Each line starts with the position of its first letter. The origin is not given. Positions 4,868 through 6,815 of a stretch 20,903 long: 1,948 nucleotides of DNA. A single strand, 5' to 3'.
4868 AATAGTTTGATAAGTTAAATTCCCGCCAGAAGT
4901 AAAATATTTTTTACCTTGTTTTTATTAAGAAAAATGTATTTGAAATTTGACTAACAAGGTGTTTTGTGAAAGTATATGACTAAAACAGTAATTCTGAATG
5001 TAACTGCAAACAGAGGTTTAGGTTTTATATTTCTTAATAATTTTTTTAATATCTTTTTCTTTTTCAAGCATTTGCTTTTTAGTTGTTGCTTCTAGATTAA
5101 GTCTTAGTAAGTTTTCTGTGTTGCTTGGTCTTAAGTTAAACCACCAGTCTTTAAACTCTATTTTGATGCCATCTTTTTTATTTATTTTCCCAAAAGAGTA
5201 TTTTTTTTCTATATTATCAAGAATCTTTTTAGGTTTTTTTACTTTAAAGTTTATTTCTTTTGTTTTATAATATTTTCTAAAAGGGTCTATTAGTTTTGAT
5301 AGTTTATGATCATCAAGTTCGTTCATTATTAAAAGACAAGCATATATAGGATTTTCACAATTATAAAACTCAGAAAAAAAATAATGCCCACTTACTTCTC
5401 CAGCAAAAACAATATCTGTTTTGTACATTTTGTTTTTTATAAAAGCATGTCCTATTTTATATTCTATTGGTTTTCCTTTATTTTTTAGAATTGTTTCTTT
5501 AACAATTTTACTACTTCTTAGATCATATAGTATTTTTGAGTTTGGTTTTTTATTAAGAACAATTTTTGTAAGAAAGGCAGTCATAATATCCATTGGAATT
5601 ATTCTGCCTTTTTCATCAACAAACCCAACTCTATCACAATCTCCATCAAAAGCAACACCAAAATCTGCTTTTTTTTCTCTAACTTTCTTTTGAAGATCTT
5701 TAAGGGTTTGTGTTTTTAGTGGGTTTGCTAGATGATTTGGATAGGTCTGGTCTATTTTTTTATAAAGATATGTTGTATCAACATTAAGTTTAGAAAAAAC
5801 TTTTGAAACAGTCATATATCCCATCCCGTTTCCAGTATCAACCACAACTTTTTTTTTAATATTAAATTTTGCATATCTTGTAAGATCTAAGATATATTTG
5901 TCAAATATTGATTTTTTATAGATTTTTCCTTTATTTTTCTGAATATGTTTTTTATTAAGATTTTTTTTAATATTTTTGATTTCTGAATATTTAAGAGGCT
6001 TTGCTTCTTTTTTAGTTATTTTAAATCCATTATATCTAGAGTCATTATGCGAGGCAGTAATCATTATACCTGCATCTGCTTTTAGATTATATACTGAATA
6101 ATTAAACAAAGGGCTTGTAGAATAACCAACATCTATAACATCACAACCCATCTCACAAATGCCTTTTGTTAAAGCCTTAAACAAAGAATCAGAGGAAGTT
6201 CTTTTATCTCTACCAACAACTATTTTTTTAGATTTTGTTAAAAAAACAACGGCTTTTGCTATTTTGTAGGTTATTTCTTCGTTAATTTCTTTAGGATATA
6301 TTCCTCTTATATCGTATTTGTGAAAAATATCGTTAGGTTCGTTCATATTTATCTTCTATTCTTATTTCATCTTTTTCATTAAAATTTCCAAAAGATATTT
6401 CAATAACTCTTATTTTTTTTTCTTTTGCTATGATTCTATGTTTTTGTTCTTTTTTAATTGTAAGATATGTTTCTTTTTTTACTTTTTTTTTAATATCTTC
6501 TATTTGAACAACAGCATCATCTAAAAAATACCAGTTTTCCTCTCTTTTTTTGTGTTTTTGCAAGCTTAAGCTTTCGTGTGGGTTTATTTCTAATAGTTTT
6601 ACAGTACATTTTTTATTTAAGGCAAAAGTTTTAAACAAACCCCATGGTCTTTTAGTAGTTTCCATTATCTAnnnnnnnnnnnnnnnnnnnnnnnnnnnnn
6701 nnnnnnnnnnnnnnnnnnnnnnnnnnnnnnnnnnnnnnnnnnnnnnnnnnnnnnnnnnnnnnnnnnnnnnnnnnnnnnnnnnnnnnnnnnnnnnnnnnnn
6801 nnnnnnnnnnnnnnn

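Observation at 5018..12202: Gap-free eight-gene operon joining GH130 mannoside-phosphorylase modules to reverse-RuMP pentose synthesis and PRPP synthetase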

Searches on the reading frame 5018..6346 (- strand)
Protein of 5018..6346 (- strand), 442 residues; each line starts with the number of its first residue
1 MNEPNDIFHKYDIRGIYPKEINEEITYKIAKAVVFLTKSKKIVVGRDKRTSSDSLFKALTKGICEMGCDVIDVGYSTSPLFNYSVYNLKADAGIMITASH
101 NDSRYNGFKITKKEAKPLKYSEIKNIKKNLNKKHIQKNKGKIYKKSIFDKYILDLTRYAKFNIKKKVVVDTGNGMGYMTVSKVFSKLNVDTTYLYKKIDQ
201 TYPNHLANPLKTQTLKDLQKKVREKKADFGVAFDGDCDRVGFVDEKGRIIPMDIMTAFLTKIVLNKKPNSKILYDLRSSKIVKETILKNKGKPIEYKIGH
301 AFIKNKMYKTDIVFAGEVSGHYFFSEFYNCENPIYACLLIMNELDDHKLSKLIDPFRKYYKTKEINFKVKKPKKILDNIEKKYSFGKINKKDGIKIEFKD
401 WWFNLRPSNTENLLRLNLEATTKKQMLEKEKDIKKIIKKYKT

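Call 3: search_protein_families(library=pfam, proteins=[window:5018-6346:-], max_evalue=0.01)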
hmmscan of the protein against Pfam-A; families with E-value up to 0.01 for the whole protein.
window:5018-6346:- (442 aa): 4 families
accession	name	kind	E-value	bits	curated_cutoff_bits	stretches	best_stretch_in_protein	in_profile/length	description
PF02878.22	PGM_PMM_I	-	1.2e-34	119.4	22.5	1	7-133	3-134/138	Phosphoglucomutase/phosphomannomutase, alpha/beta/alpha domain I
PF02879.22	PGM_PMM_II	-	3.6e-22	79.3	29.3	1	151-247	3-103/103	Phosphoglucomutase/phosphomannomutase, alpha/beta/alpha domain II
PF02880.22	PGM_PMM_III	-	7.9e-18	65.1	20.7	1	255-359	5-115/115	Phosphoglucomutase/phosphomannomutase, alpha/beta/alpha domain III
PF00408.26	PGM_PMM_IV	-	6.7e-12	45.7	23.1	1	364-432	1-64/68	Phosphoglucomutase/phosphomannomutase, C-terminal domain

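Call 4: search_protein_families(library=ncbifam, proteins=[window:5018-6346:-], max_evalue=0.01)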
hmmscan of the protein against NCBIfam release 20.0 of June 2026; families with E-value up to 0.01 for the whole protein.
window:5018-6346:- (442 aa): 7 families
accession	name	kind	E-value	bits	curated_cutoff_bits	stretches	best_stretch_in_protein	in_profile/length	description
TIGR03990.1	Arch_GlmM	equivalog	2.2e-110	369.6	439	1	7-436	3-443/444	phosphoglucosamine mutase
NF007088.0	PRK09542.1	equivalog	1.1e-109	367.5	618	1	5-438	9-454/456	phosphomannomutase/phosphoglucomutase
NF046027.1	PhglucPhmanMutPgmG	equivalog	2.5e-91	306.6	600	1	7-429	9-442/460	phosphoglucomutase/phosphomannomutase PgmG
NF011943.0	PRK15414.1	subfamily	3.5e-79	266.9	801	1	7-434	6-451/456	phosphomannomutase CpsG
TIGR01455.1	glmM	equivalog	2.9e-52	177.9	447.55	1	37-438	36-441/442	phosphoglucosamine mutase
TIGR01132.1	pgm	equivalog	2.4e-06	26.2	778.05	0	26-318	61-393/546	phosphoglucomutase (alpha-D-glucose-1,6-bisphosphate-dependent)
NF005737.0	PRK07564.1-1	equivalog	0.00016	20.4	378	0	216-319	258-365/543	alpha-D-glucose phosphate-specific phosphoglucomutase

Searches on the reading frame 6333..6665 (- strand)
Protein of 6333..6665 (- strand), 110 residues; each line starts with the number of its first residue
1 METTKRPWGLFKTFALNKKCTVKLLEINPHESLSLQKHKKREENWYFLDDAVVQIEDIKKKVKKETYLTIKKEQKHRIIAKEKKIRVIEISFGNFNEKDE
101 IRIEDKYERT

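Call 3: search_protein_families(library=pfam, proteins=[window:6333-6665:-], max_evalue=0.01)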
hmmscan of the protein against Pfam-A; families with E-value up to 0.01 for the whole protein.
window:6333-6665:- (110 aa): 2 families
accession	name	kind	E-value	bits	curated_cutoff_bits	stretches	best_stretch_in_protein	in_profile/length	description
PF01050.24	MannoseP_isomer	-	3.2e-14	53.5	23.6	1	4-105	12-116/116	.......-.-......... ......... C-terminal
PF21912.2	Glyco_transf_99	-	0.0082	16.7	27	1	11-96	74-159/179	Glycosyltransferase 99 family N-terminal domain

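Call 4: search_protein_families(library=ncbifam, proteins=[window:6333-6665:-], max_evalue=0.01)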
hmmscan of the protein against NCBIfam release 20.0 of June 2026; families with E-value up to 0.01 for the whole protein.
window:6333-6665:- (110 aa): 2 families
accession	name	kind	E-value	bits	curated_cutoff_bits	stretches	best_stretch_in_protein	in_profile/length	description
TIGR01479.1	GMP_PMI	equivalog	2.9e-14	52.8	372.95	1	4-109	359-467/467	mannose-1-phosphate guanylyltransferase/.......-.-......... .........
NF012004.0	PRK15460.1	equivalog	2.8e-09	36.2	859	1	5-109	370-477/478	mannose-1-phosphate guanyltransferase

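Call 59: search_solved_structures(query=window:6333-6665:-, max_evalue=1, show_alignments=3)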
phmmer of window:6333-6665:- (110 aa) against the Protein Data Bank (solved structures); distinct sequences matched with E-value up to 1: 5.
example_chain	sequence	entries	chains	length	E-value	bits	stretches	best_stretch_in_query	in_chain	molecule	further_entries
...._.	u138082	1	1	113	0.11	16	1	20-97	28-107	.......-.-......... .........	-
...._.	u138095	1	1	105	0.57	13.7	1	20-104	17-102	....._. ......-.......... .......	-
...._E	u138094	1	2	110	0.61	13.6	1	20-104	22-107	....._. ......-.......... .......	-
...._B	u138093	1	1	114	0.67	13.5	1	20-104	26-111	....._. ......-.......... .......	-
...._A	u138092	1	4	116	0.7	13.5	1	20-104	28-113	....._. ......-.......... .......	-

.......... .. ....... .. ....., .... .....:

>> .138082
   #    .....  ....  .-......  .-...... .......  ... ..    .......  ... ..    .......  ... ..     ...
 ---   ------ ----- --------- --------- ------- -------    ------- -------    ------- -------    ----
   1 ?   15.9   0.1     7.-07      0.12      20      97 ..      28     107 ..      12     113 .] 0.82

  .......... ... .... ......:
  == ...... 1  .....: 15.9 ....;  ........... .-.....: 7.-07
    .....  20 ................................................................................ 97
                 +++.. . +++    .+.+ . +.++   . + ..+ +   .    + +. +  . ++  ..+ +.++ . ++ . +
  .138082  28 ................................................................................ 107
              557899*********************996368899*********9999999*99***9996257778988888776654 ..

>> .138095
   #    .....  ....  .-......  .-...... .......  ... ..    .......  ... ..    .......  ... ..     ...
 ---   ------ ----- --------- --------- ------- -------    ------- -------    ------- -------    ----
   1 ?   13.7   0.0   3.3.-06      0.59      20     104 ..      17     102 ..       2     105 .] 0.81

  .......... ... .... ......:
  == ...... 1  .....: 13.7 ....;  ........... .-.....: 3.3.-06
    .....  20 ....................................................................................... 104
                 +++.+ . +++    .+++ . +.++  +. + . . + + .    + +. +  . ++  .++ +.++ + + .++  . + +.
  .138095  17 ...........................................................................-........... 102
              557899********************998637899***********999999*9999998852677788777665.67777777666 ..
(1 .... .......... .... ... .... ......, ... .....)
